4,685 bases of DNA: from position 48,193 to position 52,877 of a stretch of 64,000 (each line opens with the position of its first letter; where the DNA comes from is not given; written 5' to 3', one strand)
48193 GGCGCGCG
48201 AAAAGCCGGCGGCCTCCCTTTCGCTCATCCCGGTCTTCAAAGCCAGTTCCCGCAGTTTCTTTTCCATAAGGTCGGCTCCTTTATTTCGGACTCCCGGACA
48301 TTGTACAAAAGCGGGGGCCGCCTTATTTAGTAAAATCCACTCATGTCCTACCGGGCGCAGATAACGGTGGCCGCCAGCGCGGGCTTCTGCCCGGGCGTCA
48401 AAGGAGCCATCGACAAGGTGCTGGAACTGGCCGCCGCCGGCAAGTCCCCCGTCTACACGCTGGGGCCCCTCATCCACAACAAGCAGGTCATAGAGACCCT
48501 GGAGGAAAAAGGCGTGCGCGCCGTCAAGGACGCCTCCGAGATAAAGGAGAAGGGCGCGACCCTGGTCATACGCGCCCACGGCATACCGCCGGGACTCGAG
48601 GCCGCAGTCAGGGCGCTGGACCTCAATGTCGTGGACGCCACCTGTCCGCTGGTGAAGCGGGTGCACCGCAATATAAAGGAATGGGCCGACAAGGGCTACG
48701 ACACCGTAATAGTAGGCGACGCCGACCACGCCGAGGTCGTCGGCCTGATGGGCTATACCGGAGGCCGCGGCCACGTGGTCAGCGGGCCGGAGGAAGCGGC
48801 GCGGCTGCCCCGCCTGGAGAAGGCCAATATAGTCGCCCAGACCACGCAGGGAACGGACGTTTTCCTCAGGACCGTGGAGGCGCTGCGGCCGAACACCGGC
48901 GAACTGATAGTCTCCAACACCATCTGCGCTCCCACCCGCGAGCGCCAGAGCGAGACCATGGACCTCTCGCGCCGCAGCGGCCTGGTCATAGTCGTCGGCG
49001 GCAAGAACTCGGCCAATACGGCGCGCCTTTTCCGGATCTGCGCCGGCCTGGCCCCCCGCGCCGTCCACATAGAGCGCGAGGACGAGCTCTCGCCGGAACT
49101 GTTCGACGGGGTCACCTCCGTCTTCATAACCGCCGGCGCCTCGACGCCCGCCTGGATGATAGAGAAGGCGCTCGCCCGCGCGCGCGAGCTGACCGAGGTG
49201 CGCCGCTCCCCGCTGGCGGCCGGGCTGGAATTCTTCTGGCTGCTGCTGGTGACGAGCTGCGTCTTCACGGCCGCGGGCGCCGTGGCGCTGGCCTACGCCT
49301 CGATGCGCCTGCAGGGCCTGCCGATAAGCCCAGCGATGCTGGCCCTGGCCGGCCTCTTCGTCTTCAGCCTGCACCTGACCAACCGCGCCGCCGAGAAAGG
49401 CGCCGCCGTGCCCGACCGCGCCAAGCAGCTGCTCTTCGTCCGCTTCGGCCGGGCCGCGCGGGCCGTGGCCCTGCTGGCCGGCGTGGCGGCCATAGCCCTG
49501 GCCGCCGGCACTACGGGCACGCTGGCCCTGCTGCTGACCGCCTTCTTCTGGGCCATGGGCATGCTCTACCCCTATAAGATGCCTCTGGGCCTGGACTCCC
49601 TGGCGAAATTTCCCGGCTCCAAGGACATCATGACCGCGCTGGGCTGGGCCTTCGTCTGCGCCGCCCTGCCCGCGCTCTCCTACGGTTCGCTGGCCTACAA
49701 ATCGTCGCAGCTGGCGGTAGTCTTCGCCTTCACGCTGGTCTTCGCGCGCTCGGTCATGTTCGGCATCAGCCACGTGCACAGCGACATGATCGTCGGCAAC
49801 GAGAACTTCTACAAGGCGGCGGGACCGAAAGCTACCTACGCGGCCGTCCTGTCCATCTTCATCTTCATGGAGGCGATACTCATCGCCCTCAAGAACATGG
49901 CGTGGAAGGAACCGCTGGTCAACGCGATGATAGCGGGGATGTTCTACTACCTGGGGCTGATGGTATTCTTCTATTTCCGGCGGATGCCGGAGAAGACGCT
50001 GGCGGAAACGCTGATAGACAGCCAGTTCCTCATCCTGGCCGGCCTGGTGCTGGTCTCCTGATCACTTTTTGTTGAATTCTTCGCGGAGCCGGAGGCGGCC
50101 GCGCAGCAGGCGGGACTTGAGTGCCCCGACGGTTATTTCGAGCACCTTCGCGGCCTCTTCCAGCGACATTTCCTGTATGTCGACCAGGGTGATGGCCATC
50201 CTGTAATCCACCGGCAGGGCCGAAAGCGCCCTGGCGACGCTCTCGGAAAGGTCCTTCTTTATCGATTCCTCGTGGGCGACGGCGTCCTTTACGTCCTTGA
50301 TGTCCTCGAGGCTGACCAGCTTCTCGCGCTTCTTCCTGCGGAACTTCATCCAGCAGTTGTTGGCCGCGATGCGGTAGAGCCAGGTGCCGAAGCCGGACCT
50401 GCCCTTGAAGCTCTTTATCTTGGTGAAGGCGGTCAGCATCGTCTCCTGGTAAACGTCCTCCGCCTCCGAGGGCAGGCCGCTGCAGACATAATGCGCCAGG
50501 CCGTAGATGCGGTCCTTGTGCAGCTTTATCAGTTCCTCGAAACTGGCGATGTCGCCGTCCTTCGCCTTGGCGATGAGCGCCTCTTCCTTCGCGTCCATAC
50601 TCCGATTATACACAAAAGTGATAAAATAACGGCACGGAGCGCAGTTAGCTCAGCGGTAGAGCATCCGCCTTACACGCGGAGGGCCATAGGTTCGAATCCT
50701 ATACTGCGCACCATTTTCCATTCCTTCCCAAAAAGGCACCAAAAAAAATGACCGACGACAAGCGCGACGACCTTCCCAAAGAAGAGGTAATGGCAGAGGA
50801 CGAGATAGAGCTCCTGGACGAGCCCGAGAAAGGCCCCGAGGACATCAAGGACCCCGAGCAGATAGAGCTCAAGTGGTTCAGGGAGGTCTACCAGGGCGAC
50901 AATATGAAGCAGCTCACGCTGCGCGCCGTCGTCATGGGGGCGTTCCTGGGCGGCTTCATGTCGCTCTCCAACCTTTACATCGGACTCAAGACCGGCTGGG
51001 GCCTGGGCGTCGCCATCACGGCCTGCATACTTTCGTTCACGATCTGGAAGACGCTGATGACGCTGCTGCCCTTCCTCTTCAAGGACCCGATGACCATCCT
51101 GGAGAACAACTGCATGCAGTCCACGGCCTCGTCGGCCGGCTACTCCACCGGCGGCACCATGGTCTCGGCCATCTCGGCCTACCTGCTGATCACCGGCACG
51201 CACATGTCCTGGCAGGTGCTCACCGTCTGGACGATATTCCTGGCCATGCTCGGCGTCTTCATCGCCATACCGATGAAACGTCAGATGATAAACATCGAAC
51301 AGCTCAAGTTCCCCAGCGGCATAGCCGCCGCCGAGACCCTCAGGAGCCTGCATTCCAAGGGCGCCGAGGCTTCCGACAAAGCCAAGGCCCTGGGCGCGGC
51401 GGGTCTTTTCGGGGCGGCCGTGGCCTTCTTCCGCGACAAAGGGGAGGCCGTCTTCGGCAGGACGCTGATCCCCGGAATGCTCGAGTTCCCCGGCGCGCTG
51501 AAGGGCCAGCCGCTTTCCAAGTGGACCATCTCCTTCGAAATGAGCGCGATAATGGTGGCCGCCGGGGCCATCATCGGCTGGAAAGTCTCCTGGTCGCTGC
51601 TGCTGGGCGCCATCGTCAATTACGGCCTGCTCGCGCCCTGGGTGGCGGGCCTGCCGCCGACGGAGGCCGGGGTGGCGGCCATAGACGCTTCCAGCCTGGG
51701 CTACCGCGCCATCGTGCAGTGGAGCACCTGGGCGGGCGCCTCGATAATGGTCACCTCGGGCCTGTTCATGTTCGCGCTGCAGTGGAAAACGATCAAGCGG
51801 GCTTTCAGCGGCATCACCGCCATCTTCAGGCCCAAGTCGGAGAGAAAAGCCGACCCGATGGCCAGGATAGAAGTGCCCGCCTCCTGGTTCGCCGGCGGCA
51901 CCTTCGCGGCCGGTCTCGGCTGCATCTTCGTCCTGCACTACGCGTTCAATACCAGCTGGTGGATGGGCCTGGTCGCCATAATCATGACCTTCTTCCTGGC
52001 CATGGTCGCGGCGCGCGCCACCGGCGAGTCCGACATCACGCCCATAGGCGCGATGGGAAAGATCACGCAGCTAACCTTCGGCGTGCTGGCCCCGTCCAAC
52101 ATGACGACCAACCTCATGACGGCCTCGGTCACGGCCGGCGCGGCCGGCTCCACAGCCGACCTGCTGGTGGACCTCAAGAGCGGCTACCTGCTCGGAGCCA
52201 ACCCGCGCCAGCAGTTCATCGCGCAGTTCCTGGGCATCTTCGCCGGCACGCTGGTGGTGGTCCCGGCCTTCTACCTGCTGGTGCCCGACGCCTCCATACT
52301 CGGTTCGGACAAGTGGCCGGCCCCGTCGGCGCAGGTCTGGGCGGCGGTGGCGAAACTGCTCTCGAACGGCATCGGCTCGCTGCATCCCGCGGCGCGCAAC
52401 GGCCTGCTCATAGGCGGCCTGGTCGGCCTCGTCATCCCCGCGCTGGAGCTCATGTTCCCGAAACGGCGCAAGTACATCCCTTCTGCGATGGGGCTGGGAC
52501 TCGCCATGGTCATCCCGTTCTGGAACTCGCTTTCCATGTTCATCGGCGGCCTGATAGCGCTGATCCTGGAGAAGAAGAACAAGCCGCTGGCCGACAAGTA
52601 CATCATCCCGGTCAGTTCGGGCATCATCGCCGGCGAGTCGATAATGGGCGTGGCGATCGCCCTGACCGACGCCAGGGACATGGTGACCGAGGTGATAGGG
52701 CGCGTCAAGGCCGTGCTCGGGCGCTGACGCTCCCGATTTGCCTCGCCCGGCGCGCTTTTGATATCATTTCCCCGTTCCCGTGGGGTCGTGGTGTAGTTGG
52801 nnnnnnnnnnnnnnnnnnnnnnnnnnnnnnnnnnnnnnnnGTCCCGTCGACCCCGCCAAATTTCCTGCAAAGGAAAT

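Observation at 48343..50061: IspH (LytB) fused in-frame to an eight-helix membrane domain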

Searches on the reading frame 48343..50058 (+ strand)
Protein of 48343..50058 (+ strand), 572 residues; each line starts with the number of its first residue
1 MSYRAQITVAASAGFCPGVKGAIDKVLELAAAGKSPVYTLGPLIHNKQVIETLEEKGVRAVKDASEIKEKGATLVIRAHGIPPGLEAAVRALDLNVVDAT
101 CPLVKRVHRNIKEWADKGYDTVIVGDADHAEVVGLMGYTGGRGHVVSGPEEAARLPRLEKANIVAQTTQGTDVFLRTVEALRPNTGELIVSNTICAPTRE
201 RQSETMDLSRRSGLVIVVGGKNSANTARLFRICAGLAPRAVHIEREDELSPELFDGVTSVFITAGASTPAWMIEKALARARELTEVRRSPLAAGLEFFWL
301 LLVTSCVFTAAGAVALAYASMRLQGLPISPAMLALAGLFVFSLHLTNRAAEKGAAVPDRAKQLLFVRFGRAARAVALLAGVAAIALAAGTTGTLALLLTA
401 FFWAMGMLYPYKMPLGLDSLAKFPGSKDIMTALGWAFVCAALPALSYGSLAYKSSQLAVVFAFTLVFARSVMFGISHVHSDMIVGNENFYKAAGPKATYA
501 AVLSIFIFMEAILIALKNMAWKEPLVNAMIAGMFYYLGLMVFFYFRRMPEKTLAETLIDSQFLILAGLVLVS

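Call 3: search_protein_families(library=pfam, proteins=[window:48343-50058:+], max_evalue=1)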
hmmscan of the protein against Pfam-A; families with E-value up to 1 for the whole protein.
window:48343-50058:+ (572 aa): 4 families
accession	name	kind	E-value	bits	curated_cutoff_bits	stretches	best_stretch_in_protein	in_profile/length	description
PF02401.23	LYTB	-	7.1e-84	281.7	24.5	1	7-278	1-264/267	LytB protein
PF06506.16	PrpR_N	-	0.0083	16.2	29.1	1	58-133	61-133/167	Propionate catabolism activator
PF18495.6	VbhA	-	0.029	14.8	25.9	1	313-336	4-27/47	Antitoxin VbhA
PF00245.25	Alk_phosphatase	-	0.31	10.4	24.4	1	111-155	293-336/423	Alkaline phosphatase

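Call 4: search_protein_families(library=ncbifam, proteins=[window:48343-50058:+], max_evalue=1)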
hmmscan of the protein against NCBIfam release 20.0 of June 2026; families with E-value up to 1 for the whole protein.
window:48343-50058:+ (572 aa): 8 families
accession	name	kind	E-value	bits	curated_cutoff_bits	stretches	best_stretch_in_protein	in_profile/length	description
NF000907.0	PRK00087.1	equivalog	3.8e-90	303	624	1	6-286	2-281/671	bifunctional 4-hydroxy-3-methylbut-2-enyl diphosphate reductase/30S ribosomal protein S1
NF009024.0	PRK12360.1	equivalog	4e-79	265.9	387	1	6-281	2-279/281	4-hydroxy-3-methylbut-2-enyl diphosphate reductase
TIGR00216.1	ispH_lytB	equivalog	2.4e-77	259.9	187.85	1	6-281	1-280/282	4-hydroxy-3-methylbut-2-enyl diphosphate reductase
NF002187.0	PRK01045.1-1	equivalog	6e-75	251.9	276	1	6-279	2-274/282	4-hydroxy-3-methylbut-2-enyl diphosphate reductase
NF002189.0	PRK01045.1-3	equivalog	1.4e-56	191.8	444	1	5-280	14-293/326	4-hydroxy-3-methylbut-2-enyl diphosphate reductase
NF002190.0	PRK01045.1-4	subfamily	1.6e-55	188.2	389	1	5-287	7-296/321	4-hydroxy-3-methylbut-2-enyl diphosphate reductase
NF002188.0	PRK01045.1-2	equivalog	2.6e-52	177.8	420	1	6-289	2-290/315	4-hydroxy-3-methylbut-2-enyl diphosphate reductase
NF009911.0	PRK13371.1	equivalog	1.9e-31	109.5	440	2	5-153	55-208/405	4-hydroxy-3-methylbut-2-enyl diphosphate reductase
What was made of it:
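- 48343..49197 (+): IspH (LytB) domain, residues 1-285. PF02401 E 7e-84; TIGR00216 259.9 bits, above the 187.85 cutoff (calls 3, 4).
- On IspH / LytB (HMBPP reductase): PF02401 scores 281.7 bits against 24.5 (calls 3, 4).
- Closest known: IspH-RPS1 fusions. Same: The best NCBIfam E-value of the IspH part is to this model (call 4).
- Checked: Residues 6-281 match IspH/LytB: Pfam PF02401 E 7e-84; TIGR00216 259.9 bits against a cutoff of 187.85 (calls 3, 4).
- Tried and rejected: Curated models on the C-terminal 287 aa. Pfam and NCBIfam gave no family; there was only a chance-level VbhA match (calls 3, 4).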

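Call 66: predict_structure(alignment_id=A3)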
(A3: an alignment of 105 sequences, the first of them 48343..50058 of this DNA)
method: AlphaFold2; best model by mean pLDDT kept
length: 572 residues; sequences in the alignment: 105
mean_pLDDT: 94.6   pTM: 0.90
mean pLDDT of the five models: 94.6, 94.2, 93.9, 93.4, 93.3
residues with pLDDT >= 90: 512; 70-90: 49; 50-70: 11; < 50: 0
segments of 3 or more residues with pLDDT < 50: none
pLDDT, mean of each block of 10 residues (from residue 1): 86 94 93 93 91 93 97 97 97 97 98 98 97 98 98 98 97 97 98 97 97 97 93 97 97 96 95 93 88 95 97 98 98 98 95 73 93 97 97 95 95 84 92 98 97 97 98 87 77 94 97 96 95 96 89 95 98 96
secondary structure, 60 per line:
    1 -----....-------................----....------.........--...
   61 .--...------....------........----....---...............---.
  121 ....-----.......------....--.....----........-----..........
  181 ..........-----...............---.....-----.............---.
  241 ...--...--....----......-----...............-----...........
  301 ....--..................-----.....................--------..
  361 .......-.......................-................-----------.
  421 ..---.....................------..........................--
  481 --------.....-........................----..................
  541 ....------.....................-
elements in order: E6-9 H17-32 E37-40 H47-55 E58-61 E73-76 H83-90 E95-98 H102-116 E120-124 H130-136 E143-146 H149-153 E158-165 H171-184 E185-190 H196-210 E214-218 H224-236 E240-243 H251-254 E259-264 H270-284 H290-304 H307-324 H330-350 H359-367 H369-391 H393-408 H426-446 H453-478 H489-493 H495-518 H523-544 H551-571
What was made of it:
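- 48343..50061 (+): Complete ispH-ubiA-like fusion gene (572 codons plus stop). The full-length AF2 model has pLDDT 94.6 and pTM 0.90 (call 66).
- Checked: The confident full-length model shows nine (call 66), which is the UbiA number.
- Docking: full-length pLDDT 94.6, pTM 0.90 (call 66). IspH is predicted to dock at the pocket mouth (call 66).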

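Call 70: fold_search(model_id=the predicted structure, library=pdb)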
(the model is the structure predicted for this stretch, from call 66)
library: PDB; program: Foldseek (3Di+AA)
matches with E <= 10: 716; with E <= 0.001: 15
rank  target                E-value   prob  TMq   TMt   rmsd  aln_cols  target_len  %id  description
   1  3dnf_B                1.9e-21  1.00  0.44  0.83   3.3       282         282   43  Structure of (E)-4-Hydroxy-3-methyl-but-2-enyl Diphosphate Reductase, the Terminal Enzyme of the Non-Mevalonate Pathwa (released 2008-12-30)
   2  3dnf_A                4.5e-20  1.00  0.40  0.75   4.4       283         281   42  Structure of (E)-4-Hydroxy-3-methyl-but-2-enyl Diphosphate Reductase, the Terminal Enzyme of the Non-Mevalonate Pathwa (released 2008-12-30)
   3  9ql0_A                3.9e-18  1.00  0.47  0.82   2.0       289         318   32  E. coli IspH crystallized in the presence of adenosine hemisulfate (released 2026-04-08)
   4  3t0g_B                8.7e-18  1.00  0.47  0.84   2.0       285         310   32  IspH:HMBPP (substrate) structure of the T167C mutant (released 2011-11-30)
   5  4n7b                  1.7e-17  1.00  0.45  0.80   2.3       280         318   30  Structure of the E-1-hydroxy-2-methyl-but-2-enyl-4-diphosphate reductase from Plasmodium falciparum (released 2013-11-20)
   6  3szu_B                2.2e-17  1.00  0.47  0.84   2.0       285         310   32  IspH:HMBPP complex structure of E126Q mutant (released 2011-11-30)
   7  3f7t_A                2.6e-17  1.00  0.47  0.84   1.9       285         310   33  Structure of active IspH shows a novel fold with a [3Fe-4S] cluster in the catalytic centre (released 2009-07-07)
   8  3szu_A                2.9e-17  1.00  0.46  0.83   2.1       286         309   32  IspH:HMBPP complex structure of E126Q mutant (released 2011-11-30)
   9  3t0f_A                3.5e-17  1.00  0.47  0.83   2.1       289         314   32  IspH:HMBPP (substrate) structure of the E126D mutant (released 2011-11-30)
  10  3ke8_A                4.9e-17  1.00  0.46  0.84   2.1       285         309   33  Crystal structure of IspH:HMBPP-complex (released 2010-01-12)
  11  3t0f_B                1.0e-16  1.00  0.45  0.83   2.1       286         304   32  IspH:HMBPP (substrate) structure of the E126D mutant (released 2011-11-30)
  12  3t0g_A                1.5e-16  1.00  0.46  0.84   2.1       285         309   32  IspH:HMBPP (substrate) structure of the T167C mutant (released 2011-11-30)
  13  4od4_A                2.1e-05  1.00  0.37  0.69   4.5       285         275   18  Apo structure of a UbiA homolog from Aeropyrum pernix K1 (released 2014-03-19)
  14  4od5_A                4.4e-04  1.00  0.37  0.70   4.4       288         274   18  Substrate-bound structure of a UbiA homolog from Aeropyrum pernix K1 (released 2014-03-19)
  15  4tq3_B                9.1e-04  1.00  0.33  0.58   6.4       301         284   15  Structure of a UbiA homolog from Archaeoglobus fulgidus bound to GPP and Mg2+ (released 2014-07-16)
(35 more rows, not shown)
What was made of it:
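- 48343..49197 (+): Foldseek TM 0.83-0.84 to IspH structures (call 70).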

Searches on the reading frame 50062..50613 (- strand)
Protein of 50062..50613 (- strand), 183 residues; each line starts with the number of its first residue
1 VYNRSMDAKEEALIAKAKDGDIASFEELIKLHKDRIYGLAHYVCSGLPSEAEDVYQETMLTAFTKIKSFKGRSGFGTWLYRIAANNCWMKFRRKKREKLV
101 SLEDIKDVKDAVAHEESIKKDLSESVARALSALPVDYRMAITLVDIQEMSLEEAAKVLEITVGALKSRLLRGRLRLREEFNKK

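Call 58: search_protein_families(library=pfam, proteins=[window:50062-50613:-], max_evalue=0.001)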
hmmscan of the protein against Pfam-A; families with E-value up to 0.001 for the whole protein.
window:50062-50613:- (183 aa): 3 families
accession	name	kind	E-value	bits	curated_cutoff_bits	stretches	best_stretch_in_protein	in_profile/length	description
PF04542.20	Sigma70_r2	-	3.6e-15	56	24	1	28-96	1-70/71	Sigma-70 region 2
PF08281.18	Sigma70_r4_2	-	7.8e-14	51.5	25.7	1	124-176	2-54/54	Sigma-70, region 4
PF04545.22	Sigma70_r4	-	3.8e-06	26.8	24.1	1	129-178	1-50/50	Sigma-70, region 4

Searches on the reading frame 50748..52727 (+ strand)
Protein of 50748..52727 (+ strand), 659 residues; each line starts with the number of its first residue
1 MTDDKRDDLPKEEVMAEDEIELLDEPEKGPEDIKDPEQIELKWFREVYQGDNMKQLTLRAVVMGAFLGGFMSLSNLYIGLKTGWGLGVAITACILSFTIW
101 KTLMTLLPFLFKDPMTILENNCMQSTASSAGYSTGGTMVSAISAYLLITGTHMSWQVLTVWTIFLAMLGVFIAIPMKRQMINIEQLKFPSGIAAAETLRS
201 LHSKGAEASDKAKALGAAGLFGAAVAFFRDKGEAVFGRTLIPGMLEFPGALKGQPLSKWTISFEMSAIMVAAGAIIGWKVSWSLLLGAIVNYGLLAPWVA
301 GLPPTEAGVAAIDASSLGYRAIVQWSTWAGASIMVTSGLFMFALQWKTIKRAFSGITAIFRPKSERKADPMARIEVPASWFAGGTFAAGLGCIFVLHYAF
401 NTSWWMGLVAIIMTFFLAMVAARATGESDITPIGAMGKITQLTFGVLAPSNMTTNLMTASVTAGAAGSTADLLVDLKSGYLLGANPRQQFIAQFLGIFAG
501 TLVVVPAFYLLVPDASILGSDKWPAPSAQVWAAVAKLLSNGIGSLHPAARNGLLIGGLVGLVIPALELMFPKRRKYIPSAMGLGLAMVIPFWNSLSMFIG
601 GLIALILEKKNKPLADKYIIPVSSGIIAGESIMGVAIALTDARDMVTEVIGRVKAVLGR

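Call 58: search_protein_families(library=pfam, proteins=[window:50748-52727:+], max_evalue=0.001)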
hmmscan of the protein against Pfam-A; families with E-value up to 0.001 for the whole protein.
window:50748-52727:+ (659 aa): 1 family
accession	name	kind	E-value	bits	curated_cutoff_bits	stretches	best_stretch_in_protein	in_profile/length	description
PF03169.20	OPT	-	4.3e-99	333.3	25.8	1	55-639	1-621/623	OPT oligopeptide transporter protein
